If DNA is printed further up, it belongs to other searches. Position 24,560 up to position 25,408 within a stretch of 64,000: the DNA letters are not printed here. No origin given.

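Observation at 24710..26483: speH-speE-efp operon linked by overlapping stop/start codons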

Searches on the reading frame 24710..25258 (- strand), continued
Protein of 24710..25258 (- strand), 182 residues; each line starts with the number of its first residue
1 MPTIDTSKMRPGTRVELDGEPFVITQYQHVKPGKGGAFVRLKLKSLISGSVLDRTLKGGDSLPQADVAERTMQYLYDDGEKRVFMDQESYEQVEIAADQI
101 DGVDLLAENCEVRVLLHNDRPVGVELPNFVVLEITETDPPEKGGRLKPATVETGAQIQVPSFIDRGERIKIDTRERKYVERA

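Call 53: find_encoding_contigs(protein=P0043, flank=5000, max_places=1)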
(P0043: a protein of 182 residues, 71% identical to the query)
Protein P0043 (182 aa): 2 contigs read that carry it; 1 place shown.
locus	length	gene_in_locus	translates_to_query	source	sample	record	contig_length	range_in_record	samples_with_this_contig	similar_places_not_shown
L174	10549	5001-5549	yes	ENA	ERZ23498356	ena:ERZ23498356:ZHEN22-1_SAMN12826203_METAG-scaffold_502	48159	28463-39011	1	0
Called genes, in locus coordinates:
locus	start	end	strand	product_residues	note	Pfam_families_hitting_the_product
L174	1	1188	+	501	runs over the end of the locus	PF00211:Guanylate_cyc, PF00561:Abhydrolase_1, PF12697:Abhydrolase_6, PF12146:Hydrolase_4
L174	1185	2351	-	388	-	PF04909:Amidohydro_2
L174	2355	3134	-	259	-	PF12146:Hydrolase_4, PF00561:Abhydrolase_1, PF12697:Abhydrolase_6, PF03096:Ndr (faint)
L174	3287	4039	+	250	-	-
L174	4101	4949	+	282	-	PF01557:FAA_hydrolase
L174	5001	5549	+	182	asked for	PF08207:EFP_N, PF01132:EFP, PF09285:Elong-fact-P_C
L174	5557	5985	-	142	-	PF14347:DUF4399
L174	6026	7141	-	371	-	PF00069:Pkinase, PF07714:PK_Tyr_Ser-Thr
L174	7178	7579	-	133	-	PF16697:Yop-YscD_cpl, PF00498:FHA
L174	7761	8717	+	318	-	PF01073:3Beta_HSD, PF01370:Epimerase, PF02719:Polysacc_synt_2, PF04321:RmlD_sub_bind, PF08659:KR (faint), PF13460:NAD_binding_10 (weak), PF16363:GDP_Man_Dehyd, PF07993:NAD_binding_4 (weak)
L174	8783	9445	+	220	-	-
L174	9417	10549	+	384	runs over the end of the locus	-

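Call 54: find_encoding_contigs(protein=P0080, flank=5000, max_places=1)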
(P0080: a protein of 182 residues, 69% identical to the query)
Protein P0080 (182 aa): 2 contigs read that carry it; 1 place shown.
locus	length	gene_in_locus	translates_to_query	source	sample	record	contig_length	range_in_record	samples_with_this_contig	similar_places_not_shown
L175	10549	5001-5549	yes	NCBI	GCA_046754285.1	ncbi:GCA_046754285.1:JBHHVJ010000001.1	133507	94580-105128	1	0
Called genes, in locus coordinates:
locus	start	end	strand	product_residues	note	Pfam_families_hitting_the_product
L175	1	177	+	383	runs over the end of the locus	PF02771:Acyl-CoA_dh_N, PF02770:Acyl-CoA_dh_M, PF00441:Acyl-CoA_dh_1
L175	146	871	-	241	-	PF00891:Methyltransf_2 (weak), PF05175:MTS, PF08003:Methyltransf_9, PF01209:Ubie_methyltran, PF13649:Methyltransf_25, PF13847:Methyltransf_31, PF08241:Methyltransf_11, PF08242:Methyltransf_12, +4 more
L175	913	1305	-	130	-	PF01641:SelR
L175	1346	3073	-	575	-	PF02771:Acyl-CoA_dh_N, PF02770:Acyl-CoA_dh_M, PF00441:Acyl-CoA_dh_1, PF22924:ACOX_C_alpha1 (weak), PF08028:Acyl-CoA_dh_2, PF00441:Acyl-CoA_dh_1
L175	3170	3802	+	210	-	PF07826:IMP_cyclohyd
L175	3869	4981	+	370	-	-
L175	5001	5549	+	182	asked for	PF08207:EFP_N, PF01132:EFP, PF09285:Elong-fact-P_C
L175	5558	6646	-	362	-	PF08240:ADH_N, PF16912:Glu_dehyd_C (weak), PF00107:ADH_zinc_N, PF13602:ADH_zinc_N_2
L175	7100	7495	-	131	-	-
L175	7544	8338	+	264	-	PF00106:adh_short, PF08659:KR, PF13561:adh_short_C2, PF23441:SDR (weak)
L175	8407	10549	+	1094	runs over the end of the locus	PF01011:PQQ, PF13570:Beta-prop_ACSF4 (faint), PF13360:PQQ_2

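Call 63: find_encoding_contigs(protein=P0097, flank=10000, max_places=1)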
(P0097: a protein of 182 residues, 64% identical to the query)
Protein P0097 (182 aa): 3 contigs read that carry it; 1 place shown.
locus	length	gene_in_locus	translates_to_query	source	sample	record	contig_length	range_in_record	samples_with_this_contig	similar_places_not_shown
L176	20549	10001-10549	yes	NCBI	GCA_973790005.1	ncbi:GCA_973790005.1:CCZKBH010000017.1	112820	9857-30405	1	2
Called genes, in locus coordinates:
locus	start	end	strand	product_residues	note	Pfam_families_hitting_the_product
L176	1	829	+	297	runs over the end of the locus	-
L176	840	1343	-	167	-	PF00188:CAP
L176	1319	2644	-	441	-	-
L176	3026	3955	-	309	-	PF12146:Hydrolase_4, PF00561:Abhydrolase_1, PF12697:Abhydrolase_6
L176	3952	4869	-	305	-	PF01218:Coprogen_oxidas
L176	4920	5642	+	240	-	-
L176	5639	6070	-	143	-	-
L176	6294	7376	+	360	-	PF01658:Inos-1-P_synth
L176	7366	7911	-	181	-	PF00903:Glyoxalase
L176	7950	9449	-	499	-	PF13476:AAA_23 (faint), PF00005:ABC_tran, PF02463:SMC_N (faint), PF02492:cobW (faint), PF05729:NACHT (faint), PF13191:AAA_16 (faint), PF13304:AAA_21 (faint), PF00005:ABC_tran, +4 more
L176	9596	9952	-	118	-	PF08308:PEGA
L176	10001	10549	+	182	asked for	PF08207:EFP_N, PF01132:EFP, PF09285:Elong-fact-P_C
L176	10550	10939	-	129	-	PF12172:zf-ChsH2, PF01796:OB_ChsH2_C (weak)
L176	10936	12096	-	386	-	PF22691:Thiolase_C_1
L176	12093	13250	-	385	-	PF05977:MFS_3, PF07690:MFS_1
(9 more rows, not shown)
